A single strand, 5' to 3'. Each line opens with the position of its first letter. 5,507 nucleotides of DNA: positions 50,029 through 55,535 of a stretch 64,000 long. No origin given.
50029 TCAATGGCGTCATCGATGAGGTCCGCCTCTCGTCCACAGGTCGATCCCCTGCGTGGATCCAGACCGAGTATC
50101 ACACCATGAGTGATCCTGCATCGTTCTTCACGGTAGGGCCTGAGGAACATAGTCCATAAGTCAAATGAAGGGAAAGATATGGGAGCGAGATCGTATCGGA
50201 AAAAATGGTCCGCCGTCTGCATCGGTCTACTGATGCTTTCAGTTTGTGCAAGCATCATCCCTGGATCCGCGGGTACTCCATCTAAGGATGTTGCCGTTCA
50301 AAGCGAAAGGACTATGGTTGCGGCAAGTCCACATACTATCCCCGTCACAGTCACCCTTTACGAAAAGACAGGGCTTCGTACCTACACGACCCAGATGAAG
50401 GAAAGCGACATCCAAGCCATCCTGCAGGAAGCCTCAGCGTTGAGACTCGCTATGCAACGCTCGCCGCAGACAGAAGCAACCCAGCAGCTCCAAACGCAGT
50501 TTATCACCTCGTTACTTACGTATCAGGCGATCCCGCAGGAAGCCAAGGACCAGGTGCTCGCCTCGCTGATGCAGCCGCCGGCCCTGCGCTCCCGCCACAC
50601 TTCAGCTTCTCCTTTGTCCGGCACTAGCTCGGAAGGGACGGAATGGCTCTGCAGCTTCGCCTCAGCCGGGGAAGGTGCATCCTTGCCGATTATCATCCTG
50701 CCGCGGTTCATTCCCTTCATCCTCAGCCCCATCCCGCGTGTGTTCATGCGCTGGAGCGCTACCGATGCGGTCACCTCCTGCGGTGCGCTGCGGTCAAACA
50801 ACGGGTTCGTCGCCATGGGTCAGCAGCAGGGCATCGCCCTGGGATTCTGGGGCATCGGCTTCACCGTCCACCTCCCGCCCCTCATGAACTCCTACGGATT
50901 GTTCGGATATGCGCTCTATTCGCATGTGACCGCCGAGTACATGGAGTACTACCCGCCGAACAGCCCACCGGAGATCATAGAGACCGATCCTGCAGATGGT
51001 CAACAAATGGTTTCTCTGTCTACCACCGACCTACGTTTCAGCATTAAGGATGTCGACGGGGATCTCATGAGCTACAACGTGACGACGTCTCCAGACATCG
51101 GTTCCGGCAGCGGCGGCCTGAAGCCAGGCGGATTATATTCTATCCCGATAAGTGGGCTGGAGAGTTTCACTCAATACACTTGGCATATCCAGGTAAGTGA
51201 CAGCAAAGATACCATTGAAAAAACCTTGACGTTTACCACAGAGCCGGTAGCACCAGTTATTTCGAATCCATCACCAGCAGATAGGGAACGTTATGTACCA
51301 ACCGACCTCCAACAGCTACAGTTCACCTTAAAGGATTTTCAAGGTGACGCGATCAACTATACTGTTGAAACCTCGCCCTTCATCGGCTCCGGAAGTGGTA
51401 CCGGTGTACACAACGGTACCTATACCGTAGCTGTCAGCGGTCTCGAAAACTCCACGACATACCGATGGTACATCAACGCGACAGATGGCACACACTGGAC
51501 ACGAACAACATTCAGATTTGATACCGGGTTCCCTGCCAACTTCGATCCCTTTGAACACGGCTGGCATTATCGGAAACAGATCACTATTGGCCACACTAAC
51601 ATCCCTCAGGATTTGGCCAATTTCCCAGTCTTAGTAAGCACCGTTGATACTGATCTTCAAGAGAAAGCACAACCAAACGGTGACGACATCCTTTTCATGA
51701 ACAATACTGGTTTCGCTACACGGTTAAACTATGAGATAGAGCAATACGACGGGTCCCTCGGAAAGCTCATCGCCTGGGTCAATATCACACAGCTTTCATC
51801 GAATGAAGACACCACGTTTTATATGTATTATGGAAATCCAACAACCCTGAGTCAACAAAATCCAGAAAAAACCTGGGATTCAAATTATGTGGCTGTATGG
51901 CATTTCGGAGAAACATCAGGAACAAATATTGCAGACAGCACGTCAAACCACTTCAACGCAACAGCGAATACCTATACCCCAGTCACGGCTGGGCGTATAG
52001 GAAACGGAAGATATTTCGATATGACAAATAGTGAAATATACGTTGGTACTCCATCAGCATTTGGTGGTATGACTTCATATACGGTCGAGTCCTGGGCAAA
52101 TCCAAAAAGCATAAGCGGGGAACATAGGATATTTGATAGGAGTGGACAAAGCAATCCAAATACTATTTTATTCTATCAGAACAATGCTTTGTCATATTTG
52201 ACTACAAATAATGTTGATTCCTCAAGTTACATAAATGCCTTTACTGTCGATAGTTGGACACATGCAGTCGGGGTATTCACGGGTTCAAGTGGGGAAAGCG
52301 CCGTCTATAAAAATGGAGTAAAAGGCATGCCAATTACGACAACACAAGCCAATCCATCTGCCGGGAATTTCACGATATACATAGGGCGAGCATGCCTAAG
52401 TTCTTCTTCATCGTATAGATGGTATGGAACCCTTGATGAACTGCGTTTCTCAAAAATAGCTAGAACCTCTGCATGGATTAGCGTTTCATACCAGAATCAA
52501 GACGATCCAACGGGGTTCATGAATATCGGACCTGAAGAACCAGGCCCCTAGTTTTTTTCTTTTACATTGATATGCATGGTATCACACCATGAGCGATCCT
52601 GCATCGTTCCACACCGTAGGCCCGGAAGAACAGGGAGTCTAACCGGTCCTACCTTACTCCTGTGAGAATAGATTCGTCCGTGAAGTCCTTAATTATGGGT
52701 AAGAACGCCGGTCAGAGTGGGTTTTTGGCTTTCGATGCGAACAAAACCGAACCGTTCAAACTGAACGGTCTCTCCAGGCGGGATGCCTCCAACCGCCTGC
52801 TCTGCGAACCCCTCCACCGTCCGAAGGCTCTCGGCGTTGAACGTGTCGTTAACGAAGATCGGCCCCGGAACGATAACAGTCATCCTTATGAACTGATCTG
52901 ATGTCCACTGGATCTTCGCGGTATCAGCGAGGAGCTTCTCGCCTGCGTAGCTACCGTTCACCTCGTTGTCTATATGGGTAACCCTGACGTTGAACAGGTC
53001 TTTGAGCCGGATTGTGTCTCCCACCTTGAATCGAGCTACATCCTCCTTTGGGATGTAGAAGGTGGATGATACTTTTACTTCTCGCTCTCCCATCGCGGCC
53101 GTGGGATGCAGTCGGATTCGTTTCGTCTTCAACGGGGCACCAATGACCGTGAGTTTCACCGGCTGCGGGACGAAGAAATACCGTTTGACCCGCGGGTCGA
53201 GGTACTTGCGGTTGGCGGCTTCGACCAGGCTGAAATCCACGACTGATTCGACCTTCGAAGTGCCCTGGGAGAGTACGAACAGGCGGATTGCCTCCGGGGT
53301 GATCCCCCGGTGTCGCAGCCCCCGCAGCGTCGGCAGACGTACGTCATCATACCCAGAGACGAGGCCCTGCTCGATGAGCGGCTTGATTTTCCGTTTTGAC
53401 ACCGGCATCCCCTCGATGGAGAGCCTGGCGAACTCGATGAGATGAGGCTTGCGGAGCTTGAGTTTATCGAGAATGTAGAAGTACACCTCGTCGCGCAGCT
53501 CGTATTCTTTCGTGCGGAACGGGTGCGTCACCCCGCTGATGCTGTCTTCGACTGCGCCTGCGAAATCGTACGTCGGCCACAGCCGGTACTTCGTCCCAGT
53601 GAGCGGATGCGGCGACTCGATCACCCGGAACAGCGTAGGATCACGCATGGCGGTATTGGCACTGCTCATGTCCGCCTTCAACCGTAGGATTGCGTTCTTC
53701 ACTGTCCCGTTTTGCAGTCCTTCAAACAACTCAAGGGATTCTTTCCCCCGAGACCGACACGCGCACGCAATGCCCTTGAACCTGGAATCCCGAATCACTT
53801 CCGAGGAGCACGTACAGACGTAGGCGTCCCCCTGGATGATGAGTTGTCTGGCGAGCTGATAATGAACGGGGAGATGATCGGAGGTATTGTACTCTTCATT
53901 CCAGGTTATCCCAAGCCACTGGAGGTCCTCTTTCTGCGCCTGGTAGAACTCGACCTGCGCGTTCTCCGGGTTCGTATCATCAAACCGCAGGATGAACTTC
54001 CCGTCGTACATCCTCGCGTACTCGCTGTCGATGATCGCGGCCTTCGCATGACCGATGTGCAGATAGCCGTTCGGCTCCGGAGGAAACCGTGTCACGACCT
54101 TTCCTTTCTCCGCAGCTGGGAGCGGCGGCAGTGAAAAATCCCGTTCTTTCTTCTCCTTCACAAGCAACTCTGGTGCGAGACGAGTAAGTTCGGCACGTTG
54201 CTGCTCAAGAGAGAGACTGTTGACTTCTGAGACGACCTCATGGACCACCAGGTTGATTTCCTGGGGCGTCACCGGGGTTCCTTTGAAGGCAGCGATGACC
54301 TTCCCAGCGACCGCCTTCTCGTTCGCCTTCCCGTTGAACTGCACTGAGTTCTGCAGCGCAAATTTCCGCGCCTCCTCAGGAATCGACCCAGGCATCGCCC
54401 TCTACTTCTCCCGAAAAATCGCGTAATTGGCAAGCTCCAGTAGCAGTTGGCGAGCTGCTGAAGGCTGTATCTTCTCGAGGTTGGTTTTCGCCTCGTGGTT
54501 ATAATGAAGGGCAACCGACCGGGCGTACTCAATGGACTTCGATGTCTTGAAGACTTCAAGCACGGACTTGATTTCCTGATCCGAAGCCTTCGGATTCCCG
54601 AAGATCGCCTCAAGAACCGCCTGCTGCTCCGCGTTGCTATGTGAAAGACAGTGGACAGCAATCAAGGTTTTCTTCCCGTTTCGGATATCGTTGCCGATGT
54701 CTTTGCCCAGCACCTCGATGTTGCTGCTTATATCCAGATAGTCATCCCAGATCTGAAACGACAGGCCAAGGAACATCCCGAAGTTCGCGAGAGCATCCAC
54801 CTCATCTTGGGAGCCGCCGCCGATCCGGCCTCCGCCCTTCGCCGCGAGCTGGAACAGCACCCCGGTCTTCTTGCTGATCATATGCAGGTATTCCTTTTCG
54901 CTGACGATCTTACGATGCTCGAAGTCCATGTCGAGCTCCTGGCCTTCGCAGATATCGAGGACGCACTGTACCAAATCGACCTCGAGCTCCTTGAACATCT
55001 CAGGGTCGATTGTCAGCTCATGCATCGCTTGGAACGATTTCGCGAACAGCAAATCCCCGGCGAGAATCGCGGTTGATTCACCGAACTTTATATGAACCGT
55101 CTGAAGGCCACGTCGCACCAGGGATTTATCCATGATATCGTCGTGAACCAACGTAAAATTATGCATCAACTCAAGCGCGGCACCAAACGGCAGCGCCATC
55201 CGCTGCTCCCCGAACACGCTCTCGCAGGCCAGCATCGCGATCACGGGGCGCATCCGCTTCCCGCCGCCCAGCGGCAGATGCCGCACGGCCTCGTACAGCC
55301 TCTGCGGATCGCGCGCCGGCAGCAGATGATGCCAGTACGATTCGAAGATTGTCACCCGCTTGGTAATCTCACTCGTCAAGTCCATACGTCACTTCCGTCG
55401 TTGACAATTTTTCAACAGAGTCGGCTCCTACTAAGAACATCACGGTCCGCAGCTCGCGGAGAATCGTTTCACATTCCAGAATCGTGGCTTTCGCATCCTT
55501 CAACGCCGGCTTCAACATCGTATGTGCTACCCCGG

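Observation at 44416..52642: Membrane-tethered double-wHTH regulator divergent from a tandem array of three homogenised ~800-aa secreted paralogs, plus a decayed fourth copy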

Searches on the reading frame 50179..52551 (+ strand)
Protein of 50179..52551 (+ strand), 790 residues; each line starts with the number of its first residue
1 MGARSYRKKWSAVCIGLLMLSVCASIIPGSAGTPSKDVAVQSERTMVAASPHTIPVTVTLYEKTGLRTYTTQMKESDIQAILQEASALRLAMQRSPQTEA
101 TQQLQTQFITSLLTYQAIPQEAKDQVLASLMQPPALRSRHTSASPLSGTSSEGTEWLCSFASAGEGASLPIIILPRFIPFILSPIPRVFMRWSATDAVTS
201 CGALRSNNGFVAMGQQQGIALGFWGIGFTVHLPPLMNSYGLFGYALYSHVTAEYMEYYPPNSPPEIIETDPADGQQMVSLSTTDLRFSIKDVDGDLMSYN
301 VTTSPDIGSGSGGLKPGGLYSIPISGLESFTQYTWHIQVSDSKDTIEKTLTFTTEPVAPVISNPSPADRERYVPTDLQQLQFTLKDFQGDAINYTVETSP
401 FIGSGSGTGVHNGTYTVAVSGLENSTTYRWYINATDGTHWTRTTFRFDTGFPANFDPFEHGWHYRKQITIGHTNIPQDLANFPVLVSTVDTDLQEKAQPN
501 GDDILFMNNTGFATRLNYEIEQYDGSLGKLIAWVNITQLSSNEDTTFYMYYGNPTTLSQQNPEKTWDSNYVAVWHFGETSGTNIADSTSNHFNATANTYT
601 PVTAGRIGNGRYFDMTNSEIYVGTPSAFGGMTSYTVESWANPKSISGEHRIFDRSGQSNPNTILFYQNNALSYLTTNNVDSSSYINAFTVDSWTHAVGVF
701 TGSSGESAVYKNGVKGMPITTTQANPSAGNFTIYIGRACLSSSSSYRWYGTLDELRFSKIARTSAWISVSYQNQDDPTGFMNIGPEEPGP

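Call 3: search_protein_families(library=pfam, proteins=[window:50179-52551:+], max_evalue=0.1)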
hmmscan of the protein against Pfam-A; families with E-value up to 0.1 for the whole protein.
window:50179-52551:+ (790 aa): 4 families
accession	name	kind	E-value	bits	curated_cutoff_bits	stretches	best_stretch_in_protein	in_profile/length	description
PF13385.13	Laminin_G_3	-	1.1e-15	58.5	27.6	1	621-768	8-151/151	Concanavalin A-like lectin/glucanases superfamily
PF10102.14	DUF2341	-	1.7e-11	44.9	23.4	1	500-585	1-77/84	Domain of unknown function (DUF2341)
PF00041.27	fn3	-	8.3e-05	23.2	25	0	380-442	18-79/84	Fibronectin type III domain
PF16656.11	Pur_ac_phosph_N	-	0.019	15.9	30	0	410-448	56-92/93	Purple acid Phosphatase, N-terminal domain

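Call 4: search_protein_families(library=ncbifam, proteins=[window:50179-52551:+], max_evalue=0.1)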
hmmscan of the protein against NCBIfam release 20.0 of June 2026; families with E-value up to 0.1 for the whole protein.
window:50179-52551:+ (790 aa): 2 families
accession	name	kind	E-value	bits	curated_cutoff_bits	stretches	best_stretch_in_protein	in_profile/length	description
NF045829.1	UU052_fam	exception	0.023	13.4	210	1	490-566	329-400/662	MSC_0620 family F1-like ATPase-associated subunit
NF006102.0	PRK08256.1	subfamily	0.086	11.9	436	0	702-742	58-98/394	lipid-transfer protein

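Call 87: search_protein_families(library=phrogs, proteins=[window:50179-52551:+], max_evalue=0.001)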
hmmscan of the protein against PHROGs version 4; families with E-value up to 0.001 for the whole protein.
window:50179-52551:+ (790 aa): 1 family
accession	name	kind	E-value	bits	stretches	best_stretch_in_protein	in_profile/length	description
phrog_3545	-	unknown function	2.5e-11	43.4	1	549-769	730-971/1115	-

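Call 88: search_protein_families(library=padloc, proteins=[window:50179-52551:+], max_evalue=0.001)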
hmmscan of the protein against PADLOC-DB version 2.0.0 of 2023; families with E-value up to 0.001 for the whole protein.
window:50179-52551:+ (790 aa): 0 families

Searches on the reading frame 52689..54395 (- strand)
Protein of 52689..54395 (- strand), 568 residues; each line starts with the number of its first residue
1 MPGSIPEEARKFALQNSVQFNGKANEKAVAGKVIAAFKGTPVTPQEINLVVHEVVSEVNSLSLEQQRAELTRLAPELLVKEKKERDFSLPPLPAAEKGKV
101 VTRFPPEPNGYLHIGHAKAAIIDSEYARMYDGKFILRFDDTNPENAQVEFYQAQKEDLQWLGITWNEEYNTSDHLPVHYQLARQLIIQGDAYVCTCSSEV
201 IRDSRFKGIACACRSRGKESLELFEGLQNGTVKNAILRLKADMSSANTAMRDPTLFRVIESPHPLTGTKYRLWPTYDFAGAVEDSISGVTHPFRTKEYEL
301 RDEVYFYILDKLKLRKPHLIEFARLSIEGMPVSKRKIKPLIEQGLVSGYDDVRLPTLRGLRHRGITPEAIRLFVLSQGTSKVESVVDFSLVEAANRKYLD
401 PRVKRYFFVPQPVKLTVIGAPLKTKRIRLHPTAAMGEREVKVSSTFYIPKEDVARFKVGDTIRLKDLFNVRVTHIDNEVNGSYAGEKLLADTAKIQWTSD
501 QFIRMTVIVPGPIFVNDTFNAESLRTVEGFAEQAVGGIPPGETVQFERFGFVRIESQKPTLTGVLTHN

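Call 81: search_protein_families(library=pfam, proteins=[window:52689-54395:-], max_evalue=0.00001)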
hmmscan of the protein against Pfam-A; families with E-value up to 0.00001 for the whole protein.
window:52689-54395:- (568 aa): 3 families
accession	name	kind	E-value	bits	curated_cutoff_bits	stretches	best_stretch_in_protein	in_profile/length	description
PF00749.27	tRNA-synt_1c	-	9e-83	278.2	23.4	1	99-400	1-313/314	tRNA synthetases class I (E and Q), catalytic domain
PF03950.23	tRNA-synt_1c_C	-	2.2e-18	66.7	23.9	1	404-482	2-82/91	tRNA synthetases class I (E and Q), anti-codon binding domain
PF20974.2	tRNA-synt_1c_C2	-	2.5e-07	31.7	23.9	1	516-554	29-68/69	tRNA synthetases class I (E and Q), anti-codon binding domain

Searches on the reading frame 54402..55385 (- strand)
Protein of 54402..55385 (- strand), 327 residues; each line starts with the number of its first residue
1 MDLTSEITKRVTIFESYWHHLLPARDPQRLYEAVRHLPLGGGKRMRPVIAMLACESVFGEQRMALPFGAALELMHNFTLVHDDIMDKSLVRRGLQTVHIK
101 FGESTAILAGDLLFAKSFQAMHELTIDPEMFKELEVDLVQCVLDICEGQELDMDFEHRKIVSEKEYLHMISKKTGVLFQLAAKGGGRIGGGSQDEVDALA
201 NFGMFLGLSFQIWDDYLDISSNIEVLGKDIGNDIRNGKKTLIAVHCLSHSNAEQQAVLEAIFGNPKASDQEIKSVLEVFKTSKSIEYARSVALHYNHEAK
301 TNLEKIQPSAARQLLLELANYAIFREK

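Call 81: search_protein_families(library=pfam, proteins=[window:54402-55385:-], max_evalue=0.00001)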
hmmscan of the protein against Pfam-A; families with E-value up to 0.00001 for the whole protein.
window:54402-55385:- (327 aa): 1 family
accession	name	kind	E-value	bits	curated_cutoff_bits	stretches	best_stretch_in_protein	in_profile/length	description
PF00348.22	polyprenyl_synt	-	3.6e-70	236.5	27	1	28-277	2-249/251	Polyprenyl synthetase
